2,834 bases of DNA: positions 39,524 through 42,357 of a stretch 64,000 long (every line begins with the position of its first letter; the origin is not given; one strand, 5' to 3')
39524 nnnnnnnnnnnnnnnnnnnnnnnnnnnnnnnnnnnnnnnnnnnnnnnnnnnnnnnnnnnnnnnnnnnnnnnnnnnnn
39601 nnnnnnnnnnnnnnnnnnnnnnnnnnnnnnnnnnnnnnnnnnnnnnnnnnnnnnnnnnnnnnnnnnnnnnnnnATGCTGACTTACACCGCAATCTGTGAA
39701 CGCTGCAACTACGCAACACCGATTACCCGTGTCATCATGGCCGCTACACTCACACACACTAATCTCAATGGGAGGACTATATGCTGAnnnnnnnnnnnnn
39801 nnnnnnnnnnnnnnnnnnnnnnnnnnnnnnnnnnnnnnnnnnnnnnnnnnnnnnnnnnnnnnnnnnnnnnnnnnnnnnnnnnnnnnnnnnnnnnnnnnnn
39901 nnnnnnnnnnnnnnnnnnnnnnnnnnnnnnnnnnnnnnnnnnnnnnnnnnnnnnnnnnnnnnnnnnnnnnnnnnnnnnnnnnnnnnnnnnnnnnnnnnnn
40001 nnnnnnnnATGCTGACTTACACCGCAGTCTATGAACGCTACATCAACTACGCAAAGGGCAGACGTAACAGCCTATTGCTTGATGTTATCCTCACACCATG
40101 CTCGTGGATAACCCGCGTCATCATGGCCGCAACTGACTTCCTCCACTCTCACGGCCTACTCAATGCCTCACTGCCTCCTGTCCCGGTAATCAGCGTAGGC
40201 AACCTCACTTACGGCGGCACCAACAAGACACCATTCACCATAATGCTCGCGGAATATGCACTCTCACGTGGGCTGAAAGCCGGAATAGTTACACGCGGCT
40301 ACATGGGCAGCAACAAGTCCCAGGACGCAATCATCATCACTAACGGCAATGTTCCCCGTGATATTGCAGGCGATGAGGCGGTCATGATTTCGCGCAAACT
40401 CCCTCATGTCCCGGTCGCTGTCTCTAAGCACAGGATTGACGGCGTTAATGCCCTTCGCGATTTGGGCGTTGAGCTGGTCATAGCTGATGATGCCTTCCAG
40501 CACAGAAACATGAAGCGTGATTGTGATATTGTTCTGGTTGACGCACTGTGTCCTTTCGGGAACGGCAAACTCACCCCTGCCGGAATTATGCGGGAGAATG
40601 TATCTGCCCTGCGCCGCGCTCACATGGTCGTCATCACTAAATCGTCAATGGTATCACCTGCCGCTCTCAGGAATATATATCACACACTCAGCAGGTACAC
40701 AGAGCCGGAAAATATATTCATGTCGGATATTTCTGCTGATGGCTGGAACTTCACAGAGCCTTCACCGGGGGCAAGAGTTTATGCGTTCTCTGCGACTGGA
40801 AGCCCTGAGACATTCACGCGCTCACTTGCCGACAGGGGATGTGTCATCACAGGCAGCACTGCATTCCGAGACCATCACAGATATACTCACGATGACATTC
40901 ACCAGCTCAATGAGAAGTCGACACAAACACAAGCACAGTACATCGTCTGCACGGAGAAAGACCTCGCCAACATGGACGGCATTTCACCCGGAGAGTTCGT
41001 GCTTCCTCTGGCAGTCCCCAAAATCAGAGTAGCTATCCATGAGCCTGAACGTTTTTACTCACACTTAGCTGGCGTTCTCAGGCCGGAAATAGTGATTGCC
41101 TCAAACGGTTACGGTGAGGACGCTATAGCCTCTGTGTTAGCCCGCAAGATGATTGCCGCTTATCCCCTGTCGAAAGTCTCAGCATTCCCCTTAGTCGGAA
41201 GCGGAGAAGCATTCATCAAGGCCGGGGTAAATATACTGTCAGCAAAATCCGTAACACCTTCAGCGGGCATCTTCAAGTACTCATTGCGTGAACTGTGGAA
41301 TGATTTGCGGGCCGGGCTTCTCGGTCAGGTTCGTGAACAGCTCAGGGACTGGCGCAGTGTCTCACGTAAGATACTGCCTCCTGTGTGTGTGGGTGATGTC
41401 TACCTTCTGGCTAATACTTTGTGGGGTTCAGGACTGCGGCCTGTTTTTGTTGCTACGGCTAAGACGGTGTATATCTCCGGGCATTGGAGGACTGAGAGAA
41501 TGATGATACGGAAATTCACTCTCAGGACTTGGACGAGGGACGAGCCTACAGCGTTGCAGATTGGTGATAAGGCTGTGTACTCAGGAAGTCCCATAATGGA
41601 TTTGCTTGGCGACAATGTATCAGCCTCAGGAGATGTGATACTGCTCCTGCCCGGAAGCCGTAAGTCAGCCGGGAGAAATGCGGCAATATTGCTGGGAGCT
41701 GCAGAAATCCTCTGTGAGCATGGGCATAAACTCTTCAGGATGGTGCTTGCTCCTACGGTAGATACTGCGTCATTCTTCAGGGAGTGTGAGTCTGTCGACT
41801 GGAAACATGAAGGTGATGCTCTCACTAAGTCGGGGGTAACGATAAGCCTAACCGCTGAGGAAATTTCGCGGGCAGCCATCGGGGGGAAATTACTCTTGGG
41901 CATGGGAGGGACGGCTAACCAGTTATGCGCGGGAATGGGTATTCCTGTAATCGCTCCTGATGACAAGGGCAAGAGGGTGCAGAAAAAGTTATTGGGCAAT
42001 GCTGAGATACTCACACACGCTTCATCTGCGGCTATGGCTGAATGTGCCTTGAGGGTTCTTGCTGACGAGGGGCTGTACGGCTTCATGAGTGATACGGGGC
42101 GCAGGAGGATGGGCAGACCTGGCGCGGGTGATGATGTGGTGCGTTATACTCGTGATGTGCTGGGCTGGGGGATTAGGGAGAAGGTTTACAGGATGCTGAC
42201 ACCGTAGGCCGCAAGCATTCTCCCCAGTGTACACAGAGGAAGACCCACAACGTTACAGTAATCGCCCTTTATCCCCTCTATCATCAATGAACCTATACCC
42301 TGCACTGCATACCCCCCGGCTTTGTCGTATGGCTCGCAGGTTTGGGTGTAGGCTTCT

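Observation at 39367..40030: Six tandem decoy ribosome-binding-site + ATG units precede the real lpxK start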

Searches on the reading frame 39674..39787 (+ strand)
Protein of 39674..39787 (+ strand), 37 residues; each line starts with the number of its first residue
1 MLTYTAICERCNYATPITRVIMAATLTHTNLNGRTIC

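Call 42: find_encoding_contigs(protein=window:39674-39787:+, flank=1500, max_places=10)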
Protein window:39674-39787:+ (37 aa): no gene with exactly this product is on record in the collection.
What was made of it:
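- The 37-aa product has no record as a called gene (call 42).
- Tried and rejected: The 37-aa unit-4 ORF is not on record as a called gene (call 42).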

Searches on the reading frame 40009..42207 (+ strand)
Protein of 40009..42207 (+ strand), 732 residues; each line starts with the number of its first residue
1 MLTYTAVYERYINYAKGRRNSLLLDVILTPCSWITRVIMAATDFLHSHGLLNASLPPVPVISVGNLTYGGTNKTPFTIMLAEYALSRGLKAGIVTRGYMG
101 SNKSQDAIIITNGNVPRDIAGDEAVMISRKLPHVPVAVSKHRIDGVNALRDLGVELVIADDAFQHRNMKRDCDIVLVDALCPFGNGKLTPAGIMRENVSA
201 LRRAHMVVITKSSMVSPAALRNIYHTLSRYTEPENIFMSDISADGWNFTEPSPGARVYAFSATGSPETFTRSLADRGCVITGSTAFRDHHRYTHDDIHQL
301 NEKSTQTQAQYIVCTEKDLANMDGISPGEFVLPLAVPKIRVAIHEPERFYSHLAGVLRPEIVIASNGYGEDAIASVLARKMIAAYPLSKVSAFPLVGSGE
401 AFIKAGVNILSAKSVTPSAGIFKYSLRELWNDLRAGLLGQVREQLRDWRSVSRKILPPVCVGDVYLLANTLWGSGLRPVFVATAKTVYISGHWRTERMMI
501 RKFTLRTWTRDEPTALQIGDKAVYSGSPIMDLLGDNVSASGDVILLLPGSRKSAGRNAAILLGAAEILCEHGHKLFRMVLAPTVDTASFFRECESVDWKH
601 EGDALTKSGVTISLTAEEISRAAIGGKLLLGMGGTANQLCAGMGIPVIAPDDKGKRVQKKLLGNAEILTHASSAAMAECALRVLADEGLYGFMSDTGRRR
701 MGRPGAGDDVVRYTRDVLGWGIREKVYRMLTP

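Call 8: search_protein_families(library=pfam, proteins=[window:40009-42207:+])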
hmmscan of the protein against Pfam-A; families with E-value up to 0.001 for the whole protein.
window:40009-42207:+ (732 aa): 1 family
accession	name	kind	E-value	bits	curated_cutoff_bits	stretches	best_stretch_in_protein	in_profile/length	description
PF02606.20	LpxK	-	1.3e-77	261.5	27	1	26-355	3-325/328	Tetraacyldisaccharide-1-P 4'-kinase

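Call 9: search_protein_families(library=ncbifam, proteins=[window:40009-42207:+])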
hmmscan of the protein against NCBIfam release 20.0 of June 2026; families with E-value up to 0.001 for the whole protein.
window:40009-42207:+ (732 aa): 3 families
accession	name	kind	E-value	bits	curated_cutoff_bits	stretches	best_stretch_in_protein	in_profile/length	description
TIGR00682.1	lpxK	equivalog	1.6e-56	191.8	91.95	1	32-332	2-301/324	tetraacyldisaccharide 4'-kinase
TIGR03492.1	TIGR03492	hypoth_equivalog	6.6e-51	173.2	219.2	1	364-716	3-394/396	lipid-A-disaccharide synthase-related protein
NF001892.0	PRK00652.1-5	equivalog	1.4e-32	113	327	1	22-214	21-203/308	tetraacyldisaccharide 4'-kinase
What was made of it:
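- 40009..42207 (+): lpxK fused to a lipid-A-disaccharide-synthase-related domain (732 aa). True start at 40009, behind AGGAGGA at 39998-40004. Pfam LpxK 1.3e-77; TIGR00682 and TIGR03492 (calls 8, 9).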

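Call 11: find_encoding_contigs(protein=window:40009-42207:+, flank=3000, max_places=10)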
Protein window:40009-42207:+ (732 aa): 14 contigs read that carry it; 6 places shown.
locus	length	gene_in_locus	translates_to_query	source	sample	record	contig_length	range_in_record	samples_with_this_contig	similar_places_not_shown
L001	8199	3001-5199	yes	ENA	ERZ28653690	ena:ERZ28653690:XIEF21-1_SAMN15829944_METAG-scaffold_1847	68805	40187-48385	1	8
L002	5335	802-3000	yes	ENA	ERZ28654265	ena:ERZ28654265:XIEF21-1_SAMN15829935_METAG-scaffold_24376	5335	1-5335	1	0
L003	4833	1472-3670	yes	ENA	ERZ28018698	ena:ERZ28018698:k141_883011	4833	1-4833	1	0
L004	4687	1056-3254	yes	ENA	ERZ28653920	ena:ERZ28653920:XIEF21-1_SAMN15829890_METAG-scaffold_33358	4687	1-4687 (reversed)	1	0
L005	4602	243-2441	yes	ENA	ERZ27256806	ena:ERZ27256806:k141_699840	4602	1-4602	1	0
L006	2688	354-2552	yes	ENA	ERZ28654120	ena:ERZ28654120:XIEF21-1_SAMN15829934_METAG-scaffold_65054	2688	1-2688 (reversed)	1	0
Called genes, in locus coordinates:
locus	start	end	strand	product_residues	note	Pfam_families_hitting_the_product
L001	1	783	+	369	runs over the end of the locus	-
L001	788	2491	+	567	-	PF00664:ABC_membrane, PF00005:ABC_tran, PF02463:SMC_N (weak)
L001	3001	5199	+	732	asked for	PF02606:LpxK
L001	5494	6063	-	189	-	PF02545:Maf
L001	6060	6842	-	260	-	PF02673:BacA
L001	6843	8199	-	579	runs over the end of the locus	PF00753:Lactamase_B, PF23023:Anti-Pycsar_Apyc1 (faint), PF12706:Lactamase_B_2, PF22505:RNase_J_b_CASP, PF07521:RMMBL, PF17770:RNase_J_C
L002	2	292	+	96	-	?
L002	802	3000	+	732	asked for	PF02606:LpxK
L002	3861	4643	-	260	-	PF02673:BacA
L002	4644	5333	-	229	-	?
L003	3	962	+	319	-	?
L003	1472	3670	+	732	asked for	PF02606:LpxK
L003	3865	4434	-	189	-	PF02545:Maf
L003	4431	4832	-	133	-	?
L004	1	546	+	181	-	?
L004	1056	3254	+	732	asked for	PF02606:LpxK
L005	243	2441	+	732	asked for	PF02606:LpxK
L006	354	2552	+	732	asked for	PF02606:LpxK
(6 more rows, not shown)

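Call 12: find_homologous_proteins(query=window:40009-42207:+)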
Query window:40009-42207:+ (732 aa): 512 proteins with E <= 0.001 among 8000 candidates; the best 120 are listed.
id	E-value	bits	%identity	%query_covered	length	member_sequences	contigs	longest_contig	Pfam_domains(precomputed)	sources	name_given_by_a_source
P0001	0.0e+0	1663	100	100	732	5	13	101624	PF02606.21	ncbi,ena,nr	ncbi:MAG: tetraacyldisaccharide 4'-kinase [Synergistaceae bacterium]|nr:tetraacyldisaccharide 4'-kin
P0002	0.0e+0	1250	75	100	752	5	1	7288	PF02606.21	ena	-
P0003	0.0e+0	1233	74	100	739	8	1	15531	PF02606.21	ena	-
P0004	0.0e+0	1200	73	99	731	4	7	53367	PF02606.21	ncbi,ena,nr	ncbi:MAG: tetraacyldisaccharide 4'-kinase [Synergistaceae bacterium]|nr:tetraacyldisaccharide 4'-kin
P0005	0.0e+0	1169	73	99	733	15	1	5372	PF02606.21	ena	-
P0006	0.0e+0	1155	70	100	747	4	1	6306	PF02606.21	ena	-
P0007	0.0e+0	1151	70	100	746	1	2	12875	PF02606.21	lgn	-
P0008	0.0e+0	1151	69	100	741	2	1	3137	PF02606.21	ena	-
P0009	0.0e+0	1144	70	100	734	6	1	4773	PF02606.21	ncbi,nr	ncbi:MAG: tetraacyldisaccharide 4'-kinase [Synergistaceae bacterium]|nr:tetraacyldisaccharide 4'-kin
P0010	0.0e+0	1143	71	99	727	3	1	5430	PF02606.21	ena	-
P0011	0.0e+0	1142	68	100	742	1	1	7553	PF02606.21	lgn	-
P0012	0.0e+0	1135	69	100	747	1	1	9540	PF02606.21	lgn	-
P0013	0.0e+0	1135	71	95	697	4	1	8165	PF02606.21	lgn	-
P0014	0.0e+0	1130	69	99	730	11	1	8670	PF02606.21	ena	-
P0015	0.0e+0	1129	71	95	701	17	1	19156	PF02606.21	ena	-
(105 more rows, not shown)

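Call 16: find_related_loci(query=A1, collection=genome_contigs, flank=4000)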
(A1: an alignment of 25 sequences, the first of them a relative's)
Query A1 (732 aa) in genome_contigs; peptide patterns used: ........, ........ (x = any residue, [..] = any of these).
213 stretches matched a pattern; 153 encode a relative of the query (tblastn E <= 1e-3); the best 80 are kept; 80 distinct loci.
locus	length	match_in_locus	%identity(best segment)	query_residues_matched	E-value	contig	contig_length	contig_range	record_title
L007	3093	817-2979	72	1-727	0e+0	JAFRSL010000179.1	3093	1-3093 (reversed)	MAG: Synergistaceae bacterium isolate RGIG2759 Goat_Omasum-5__c409955, whole genome shotgun sequence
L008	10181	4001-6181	70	2-730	0e+0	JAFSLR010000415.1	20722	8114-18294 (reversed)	MAG: Synergistaceae bacterium isolate RGIG3256 Goat_Reticulum-3__c741425, whole genome shotgun sequence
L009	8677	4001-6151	72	5-727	0e+0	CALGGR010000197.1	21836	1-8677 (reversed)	MAG TPA_asm: uncultured Fretibacterium sp. isolate ERR1278104_bin.105_CONCOCT_v1.1_MAG genome assembly, contig: ERZ84239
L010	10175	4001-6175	69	1-727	0e+0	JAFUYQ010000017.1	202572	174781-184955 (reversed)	MAG: Synergistaceae bacterium isolate RGIG4945 Roe_deer_Rumen-3__c1931, whole genome shotgun sequence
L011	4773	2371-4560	70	1-730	0e+0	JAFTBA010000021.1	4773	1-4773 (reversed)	MAG: Synergistaceae bacterium isolate RGIG3655 Goat_Rumen.Co__c95906, whole genome shotgun sequence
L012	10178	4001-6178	68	1-730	0e+0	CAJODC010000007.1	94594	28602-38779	uncultured Synergistales bacterium isolate Red_deer_2_mag_118 genome assembly, contig: scaffold_558, whole genome shotgu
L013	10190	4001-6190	66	1-732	0e+0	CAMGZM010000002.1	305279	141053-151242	MAG: uncultured Fretibacterium sp. isolate SRR11784288_bin.17_metaWRAP_v1.3_MAG genome assembly, contig: ERZ12202745.3,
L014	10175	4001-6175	73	1-727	0e+0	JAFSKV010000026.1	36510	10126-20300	MAG: Synergistaceae bacterium isolate RGIG3234 Goat_Reticulum-2__c134551, whole genome shotgun sequence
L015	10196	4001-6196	59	1-730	0e+0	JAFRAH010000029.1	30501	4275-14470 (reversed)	MAG: Synergistaceae bacterium isolate RGIG2313 Goat_Duodenum.Co__c1008904, whole genome shotgun sequence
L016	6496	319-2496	57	11-731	0e+0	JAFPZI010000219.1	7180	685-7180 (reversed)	MAG: Synergistaceae bacterium isolate RGIG1612 Goat_Abomasum.Co__c2032991, whole genome shotgun sequence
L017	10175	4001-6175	55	11-730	0e+0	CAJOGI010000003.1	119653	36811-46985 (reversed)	uncultured Synergistales bacterium isolate Sheep_2_mag_86 genome assembly, contig: scaffold_60, whole genome shotgun seq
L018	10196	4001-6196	54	11-730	0e+0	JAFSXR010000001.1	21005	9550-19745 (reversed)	MAG: Synergistaceae bacterium isolate RGIG3568 Goat_Rumen.Co__c2122, whole genome shotgun sequence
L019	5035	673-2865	56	9-730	0e+0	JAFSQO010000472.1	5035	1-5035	MAG: Synergistaceae bacterium isolate RGIG3383 Goat_Reticulum.Co__c2098885, whole genome shotgun sequence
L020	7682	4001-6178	55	9-731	0e+0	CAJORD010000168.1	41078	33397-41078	uncultured Synergistales bacterium isolate Rumen_Coassembly_mag_817 genome assembly, contig: k87_13540427, whole genome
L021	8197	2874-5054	55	7-730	0e+0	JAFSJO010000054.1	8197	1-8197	MAG: Synergistaceae bacterium isolate RGIG3201 Goat_Reticulum-1__c266817, whole genome shotgun sequence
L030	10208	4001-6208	56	1-730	0e+0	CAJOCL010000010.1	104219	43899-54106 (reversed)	uncultured Synergistales bacterium isolate Sheep_1_mag_15 genome assembly, contig: scaffold_316, whole genome shotgun se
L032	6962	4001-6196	59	2-731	0e+0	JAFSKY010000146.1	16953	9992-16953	MAG: Synergistaceae bacterium isolate RGIG3237 Goat_Reticulum-3__c438294, whole genome shotgun sequence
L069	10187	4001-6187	69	1-731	0e+0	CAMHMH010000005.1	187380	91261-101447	MAG: uncultured Fretibacterium sp. isolate SRR11784282_bin.33_metaWRAP_v1.3_MAG genome assembly, contig: ERZ12202942.21,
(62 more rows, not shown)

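Call 45: find_encoding_contigs(protein=P0002, flank=2500, max_places=3)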
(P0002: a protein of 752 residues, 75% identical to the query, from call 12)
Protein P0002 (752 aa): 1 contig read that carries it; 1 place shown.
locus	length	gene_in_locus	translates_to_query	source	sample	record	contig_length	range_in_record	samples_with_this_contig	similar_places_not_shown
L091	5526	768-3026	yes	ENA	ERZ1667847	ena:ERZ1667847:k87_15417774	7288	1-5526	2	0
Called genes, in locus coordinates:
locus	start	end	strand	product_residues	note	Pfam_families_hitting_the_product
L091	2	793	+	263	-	?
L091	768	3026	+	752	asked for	PF02606:LpxK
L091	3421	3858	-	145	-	PF02826:2-Hacid_dh_C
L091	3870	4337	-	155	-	PF00389:2-Hacid_dh, PF02826:2-Hacid_dh_C (weak)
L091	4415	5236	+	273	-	-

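Call 46: find_encoding_contigs(protein=P0003, flank=2500, max_places=3)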
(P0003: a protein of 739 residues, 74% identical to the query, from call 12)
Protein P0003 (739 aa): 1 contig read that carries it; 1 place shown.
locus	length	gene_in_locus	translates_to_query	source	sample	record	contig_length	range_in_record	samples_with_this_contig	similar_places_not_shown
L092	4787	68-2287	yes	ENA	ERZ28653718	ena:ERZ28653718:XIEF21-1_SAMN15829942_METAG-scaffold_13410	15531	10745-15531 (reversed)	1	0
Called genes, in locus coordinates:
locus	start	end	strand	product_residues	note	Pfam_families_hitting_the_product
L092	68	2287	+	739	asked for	PF02606:LpxK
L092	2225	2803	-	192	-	PF02545:Maf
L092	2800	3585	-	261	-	PF02673:BacA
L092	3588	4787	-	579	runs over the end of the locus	PF00753:Lactamase_B, PF23023:Anti-Pycsar_Apyc1 (faint), PF12706:Lactamase_B_2, PF22505:RNase_J_b_CASP, PF07521:RMMBL, PF17770:RNase_J_C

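Call 59: find_related_loci(query=A1, collection=metagenome_contigs, flank=2500)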
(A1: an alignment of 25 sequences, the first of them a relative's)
Query A1 (732 aa) in metagenome_contigs; peptide patterns used: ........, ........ (x = any residue, [..] = any of these).
200 stretches matched a pattern; 106 encode a relative of the query (tblastn E <= 1e-3); the best 80 are kept; 80 distinct loci.
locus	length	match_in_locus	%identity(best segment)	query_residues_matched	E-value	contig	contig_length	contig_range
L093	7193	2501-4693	55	1-727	0e+0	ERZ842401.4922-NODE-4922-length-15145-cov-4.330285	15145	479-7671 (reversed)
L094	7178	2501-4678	55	9-730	0e+0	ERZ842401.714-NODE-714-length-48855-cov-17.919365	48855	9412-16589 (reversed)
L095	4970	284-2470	52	7-730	0e+0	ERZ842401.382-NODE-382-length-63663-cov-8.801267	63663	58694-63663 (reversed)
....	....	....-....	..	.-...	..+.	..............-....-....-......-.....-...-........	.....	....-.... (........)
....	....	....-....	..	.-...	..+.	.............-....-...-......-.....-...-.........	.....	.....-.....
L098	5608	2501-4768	47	4-730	0e+0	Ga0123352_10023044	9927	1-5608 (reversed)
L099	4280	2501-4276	55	11-595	0e+0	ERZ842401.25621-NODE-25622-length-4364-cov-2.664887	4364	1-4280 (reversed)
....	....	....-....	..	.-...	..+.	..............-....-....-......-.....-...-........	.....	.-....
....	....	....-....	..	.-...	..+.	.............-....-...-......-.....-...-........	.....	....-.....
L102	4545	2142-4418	46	4-730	0e+0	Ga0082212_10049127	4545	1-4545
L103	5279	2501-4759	46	7-731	0e+0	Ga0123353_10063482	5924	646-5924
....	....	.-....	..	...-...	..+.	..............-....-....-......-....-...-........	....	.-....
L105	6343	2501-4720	43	3-726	0e+0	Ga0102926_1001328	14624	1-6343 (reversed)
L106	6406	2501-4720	43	3-726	0e+0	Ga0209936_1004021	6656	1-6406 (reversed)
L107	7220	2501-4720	43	3-726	0e+0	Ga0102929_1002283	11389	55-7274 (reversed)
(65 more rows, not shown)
